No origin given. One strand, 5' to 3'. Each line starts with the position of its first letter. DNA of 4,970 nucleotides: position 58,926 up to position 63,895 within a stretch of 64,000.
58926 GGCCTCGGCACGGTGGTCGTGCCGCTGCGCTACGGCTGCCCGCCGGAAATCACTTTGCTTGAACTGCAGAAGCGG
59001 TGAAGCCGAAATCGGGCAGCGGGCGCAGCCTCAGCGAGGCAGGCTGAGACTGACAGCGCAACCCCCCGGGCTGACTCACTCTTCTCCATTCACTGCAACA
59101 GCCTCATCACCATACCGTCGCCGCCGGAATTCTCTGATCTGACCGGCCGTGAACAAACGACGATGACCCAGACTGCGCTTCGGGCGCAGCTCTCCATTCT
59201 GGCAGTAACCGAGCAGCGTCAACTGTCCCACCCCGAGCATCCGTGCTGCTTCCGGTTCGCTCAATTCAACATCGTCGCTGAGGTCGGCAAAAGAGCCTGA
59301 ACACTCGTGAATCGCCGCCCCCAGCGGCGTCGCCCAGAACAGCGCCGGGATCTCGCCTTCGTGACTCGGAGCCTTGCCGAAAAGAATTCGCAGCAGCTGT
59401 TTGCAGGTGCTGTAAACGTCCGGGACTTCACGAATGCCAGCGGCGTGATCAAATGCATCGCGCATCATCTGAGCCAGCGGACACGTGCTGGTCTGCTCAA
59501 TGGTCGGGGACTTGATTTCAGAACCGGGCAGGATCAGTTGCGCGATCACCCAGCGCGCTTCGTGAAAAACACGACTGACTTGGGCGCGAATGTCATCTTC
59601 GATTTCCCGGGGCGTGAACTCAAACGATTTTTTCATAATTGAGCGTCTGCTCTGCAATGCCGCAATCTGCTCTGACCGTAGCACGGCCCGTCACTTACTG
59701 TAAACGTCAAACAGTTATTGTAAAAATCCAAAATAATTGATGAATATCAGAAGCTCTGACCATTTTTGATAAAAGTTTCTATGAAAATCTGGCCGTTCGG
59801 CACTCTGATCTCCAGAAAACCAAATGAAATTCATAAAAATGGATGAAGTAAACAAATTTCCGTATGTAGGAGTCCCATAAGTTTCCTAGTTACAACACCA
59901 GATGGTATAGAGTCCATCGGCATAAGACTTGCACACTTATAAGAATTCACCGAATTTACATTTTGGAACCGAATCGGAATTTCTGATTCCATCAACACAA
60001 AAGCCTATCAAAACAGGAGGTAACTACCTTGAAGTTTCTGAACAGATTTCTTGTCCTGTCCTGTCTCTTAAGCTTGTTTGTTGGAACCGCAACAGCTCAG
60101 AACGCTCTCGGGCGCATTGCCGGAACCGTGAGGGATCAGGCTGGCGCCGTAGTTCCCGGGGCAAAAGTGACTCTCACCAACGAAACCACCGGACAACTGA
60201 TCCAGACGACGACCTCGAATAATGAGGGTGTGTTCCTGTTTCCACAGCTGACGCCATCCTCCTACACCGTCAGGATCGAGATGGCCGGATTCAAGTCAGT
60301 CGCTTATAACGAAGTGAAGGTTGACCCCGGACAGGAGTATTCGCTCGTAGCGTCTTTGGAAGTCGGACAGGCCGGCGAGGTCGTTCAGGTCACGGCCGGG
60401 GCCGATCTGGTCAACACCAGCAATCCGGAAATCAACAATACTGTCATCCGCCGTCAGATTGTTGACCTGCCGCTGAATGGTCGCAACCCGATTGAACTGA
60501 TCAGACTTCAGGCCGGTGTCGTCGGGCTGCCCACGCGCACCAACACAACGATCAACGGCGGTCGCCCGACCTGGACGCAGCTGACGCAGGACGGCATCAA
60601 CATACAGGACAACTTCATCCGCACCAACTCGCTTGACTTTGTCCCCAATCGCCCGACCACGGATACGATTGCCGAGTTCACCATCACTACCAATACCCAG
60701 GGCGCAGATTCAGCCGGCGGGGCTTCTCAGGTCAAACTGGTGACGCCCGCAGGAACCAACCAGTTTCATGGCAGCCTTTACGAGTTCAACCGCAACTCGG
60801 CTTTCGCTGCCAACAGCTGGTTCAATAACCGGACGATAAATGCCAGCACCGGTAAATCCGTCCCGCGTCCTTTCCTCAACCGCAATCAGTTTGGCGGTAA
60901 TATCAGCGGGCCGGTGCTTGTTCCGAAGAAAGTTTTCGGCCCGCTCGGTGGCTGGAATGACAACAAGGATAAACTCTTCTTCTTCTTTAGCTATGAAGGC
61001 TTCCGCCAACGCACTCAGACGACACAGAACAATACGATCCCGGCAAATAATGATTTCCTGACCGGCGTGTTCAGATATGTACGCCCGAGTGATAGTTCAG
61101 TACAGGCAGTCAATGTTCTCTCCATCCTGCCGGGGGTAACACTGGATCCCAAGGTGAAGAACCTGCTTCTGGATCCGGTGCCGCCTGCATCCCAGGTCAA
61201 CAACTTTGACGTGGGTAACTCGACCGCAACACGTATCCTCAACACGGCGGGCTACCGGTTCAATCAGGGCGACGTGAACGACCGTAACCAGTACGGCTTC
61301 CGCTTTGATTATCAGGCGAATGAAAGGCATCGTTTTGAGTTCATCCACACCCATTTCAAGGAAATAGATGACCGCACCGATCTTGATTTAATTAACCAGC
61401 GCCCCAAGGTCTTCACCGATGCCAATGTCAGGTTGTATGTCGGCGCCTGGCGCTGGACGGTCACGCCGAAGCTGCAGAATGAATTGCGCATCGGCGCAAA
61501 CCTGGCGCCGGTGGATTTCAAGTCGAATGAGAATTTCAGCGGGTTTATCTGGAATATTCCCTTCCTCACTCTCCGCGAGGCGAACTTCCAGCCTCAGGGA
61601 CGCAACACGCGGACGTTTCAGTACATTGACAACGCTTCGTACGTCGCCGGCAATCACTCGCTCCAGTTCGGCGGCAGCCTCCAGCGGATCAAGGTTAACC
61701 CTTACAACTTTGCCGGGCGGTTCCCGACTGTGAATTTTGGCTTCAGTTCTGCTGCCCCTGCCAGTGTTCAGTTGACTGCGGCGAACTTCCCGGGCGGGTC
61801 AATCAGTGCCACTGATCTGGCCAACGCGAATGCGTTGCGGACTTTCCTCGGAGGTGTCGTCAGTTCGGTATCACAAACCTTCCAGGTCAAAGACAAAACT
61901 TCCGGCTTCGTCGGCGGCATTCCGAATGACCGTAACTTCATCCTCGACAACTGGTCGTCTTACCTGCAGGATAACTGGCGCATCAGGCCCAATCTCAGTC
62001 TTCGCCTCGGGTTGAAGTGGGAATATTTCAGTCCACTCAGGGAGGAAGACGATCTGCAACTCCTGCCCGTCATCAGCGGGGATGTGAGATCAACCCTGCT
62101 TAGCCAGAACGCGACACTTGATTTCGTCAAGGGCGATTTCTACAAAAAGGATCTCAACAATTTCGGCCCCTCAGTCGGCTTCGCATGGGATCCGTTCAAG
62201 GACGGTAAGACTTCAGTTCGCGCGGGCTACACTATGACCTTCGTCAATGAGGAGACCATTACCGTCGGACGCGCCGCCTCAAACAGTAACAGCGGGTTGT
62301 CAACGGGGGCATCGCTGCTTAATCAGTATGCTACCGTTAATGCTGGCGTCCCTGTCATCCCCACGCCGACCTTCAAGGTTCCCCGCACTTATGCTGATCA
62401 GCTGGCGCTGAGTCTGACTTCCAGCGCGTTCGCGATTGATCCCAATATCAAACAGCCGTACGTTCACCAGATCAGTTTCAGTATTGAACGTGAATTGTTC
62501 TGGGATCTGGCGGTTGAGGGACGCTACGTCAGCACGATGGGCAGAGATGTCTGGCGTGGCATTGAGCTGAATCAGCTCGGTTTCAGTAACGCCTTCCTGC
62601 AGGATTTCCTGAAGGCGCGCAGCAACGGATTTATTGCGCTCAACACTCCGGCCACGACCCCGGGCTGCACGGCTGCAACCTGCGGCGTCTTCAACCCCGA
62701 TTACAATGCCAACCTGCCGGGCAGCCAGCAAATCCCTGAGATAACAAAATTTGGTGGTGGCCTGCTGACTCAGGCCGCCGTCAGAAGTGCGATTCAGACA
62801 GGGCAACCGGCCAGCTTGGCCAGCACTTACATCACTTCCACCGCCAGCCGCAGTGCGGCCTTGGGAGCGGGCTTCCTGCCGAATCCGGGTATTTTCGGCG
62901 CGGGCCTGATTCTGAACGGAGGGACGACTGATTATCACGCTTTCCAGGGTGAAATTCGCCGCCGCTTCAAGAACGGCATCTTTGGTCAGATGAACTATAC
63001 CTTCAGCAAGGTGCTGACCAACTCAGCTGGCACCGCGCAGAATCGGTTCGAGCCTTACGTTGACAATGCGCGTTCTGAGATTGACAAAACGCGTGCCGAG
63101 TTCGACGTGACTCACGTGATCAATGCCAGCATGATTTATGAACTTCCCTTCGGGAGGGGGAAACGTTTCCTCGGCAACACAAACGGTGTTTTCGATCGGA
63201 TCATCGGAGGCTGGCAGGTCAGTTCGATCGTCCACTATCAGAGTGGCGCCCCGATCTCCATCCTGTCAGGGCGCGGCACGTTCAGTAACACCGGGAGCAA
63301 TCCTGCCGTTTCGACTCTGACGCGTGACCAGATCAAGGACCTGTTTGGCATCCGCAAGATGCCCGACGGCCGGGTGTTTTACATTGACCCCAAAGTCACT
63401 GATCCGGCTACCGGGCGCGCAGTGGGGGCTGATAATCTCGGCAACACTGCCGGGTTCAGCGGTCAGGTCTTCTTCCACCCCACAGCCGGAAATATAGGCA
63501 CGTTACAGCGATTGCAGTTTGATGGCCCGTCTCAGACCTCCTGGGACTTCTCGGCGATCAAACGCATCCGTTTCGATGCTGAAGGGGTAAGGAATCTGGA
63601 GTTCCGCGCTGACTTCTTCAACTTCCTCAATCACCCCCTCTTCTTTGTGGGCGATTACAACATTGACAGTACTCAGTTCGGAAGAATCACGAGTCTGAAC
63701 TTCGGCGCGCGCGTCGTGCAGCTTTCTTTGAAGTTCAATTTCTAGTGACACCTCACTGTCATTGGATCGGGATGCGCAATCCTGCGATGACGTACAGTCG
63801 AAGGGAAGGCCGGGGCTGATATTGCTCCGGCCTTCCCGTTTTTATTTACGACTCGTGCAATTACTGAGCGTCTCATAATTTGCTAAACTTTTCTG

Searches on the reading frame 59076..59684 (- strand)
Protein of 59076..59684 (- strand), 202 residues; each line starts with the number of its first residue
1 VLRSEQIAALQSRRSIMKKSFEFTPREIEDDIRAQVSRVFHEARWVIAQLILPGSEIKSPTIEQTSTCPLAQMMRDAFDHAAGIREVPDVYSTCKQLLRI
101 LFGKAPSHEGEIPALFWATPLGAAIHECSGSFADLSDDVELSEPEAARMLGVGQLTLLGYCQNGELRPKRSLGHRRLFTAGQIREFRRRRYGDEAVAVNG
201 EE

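Call 103: search_protein_families(library=pfam, proteins=[window:59076-59684:-], max_evalue=0.0001)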
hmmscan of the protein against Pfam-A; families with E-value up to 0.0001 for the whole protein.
window:59076-59684:- (202 aa): 1 family
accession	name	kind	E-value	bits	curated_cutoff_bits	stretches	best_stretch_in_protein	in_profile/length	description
PF12728.13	HTH_17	-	3e-06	27.8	27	1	141-190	2-50/51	Helix-turn-helix domain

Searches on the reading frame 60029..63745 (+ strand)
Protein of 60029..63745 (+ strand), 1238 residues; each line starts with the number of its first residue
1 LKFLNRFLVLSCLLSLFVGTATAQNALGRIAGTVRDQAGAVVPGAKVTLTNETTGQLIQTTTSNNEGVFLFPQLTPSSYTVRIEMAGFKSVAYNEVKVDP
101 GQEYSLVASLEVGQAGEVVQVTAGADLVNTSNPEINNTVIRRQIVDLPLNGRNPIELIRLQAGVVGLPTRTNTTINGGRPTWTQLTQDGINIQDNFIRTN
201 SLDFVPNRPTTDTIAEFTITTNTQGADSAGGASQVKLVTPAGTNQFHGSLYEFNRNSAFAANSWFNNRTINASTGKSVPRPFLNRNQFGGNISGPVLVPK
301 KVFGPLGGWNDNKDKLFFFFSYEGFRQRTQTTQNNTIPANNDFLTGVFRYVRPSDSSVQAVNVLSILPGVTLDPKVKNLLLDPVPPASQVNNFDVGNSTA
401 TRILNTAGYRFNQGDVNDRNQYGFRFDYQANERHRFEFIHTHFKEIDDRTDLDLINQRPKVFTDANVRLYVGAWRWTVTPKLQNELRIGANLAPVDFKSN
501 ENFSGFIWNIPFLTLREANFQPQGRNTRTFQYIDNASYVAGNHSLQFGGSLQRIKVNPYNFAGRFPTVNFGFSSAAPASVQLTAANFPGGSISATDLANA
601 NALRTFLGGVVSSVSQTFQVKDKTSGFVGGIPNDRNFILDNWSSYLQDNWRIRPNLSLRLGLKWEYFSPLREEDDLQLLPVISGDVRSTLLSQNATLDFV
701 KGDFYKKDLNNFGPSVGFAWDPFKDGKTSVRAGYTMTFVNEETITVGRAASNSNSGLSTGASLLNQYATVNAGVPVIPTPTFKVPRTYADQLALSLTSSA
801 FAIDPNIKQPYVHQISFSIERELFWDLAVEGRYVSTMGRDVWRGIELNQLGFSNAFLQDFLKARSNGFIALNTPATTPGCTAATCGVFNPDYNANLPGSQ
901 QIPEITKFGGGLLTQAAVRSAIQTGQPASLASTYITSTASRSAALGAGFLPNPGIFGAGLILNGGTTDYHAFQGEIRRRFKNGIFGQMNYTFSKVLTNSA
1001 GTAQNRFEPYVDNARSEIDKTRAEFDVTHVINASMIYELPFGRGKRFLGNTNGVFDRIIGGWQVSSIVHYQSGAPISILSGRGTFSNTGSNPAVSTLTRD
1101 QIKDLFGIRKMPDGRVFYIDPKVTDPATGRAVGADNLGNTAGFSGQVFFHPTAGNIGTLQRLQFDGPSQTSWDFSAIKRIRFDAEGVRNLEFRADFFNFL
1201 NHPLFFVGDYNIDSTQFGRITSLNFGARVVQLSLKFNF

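Call 103: search_protein_families(library=pfam, proteins=[window:60029-63745:+], max_evalue=0.0001)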
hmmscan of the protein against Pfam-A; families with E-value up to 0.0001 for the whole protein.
window:60029-63745:+ (1238 aa): 4 families
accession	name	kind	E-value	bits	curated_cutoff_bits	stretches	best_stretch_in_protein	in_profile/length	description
PF25183.1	OMP_b-brl_4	-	8.3e-148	494.7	30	1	238-1231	1-838/838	Outer membrane beta barrel domain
PF13620.12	CarboxypepD_reg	-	7.5e-20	71.5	32.3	1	30-110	2-81/82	Carboxypeptidase regulatory-like domain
PF13715.12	CarbopepD_reg_2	-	1.9e-06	28.2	32.2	1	30-106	1-72/88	CarboxypepD_reg-like domain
PF17210.9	SdrD_B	-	7.3e-06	26.6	29.7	1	35-85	17-66/112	SdrD B-like domain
